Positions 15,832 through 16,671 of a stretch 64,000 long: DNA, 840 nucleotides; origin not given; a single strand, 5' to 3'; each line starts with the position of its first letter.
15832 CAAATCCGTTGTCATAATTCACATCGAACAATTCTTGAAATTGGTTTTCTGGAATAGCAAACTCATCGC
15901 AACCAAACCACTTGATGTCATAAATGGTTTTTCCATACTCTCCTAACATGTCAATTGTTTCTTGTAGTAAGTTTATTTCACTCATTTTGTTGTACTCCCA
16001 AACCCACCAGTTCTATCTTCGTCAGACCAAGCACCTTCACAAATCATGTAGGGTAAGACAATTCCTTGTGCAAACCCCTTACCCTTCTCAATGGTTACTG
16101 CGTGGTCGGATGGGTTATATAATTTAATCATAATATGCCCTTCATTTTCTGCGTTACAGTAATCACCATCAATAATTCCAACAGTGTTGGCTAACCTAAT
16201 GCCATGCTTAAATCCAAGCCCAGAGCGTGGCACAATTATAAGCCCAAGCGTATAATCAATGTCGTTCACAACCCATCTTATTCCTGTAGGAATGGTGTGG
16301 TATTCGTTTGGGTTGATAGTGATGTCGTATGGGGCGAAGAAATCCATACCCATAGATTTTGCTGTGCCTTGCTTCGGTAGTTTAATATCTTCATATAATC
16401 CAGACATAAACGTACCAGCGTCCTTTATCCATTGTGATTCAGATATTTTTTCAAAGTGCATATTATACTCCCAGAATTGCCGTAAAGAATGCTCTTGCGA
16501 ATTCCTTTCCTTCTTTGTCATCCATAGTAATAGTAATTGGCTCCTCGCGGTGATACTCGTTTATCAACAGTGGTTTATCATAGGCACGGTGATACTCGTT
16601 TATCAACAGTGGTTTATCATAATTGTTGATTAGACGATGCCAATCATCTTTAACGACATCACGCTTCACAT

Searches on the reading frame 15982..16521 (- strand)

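Call 46: search_protein_families(library=phrogs, proteins=[window:15982-16521:-], max_evalue=0.001)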
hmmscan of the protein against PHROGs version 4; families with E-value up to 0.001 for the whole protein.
window:15982-16521:- (179 aa): 1 family
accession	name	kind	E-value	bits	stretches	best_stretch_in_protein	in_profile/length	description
phrog_135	-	DNA, RNA and nucleotide metabolism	2.9e-39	136.9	1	35-177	135-289/463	dUTPase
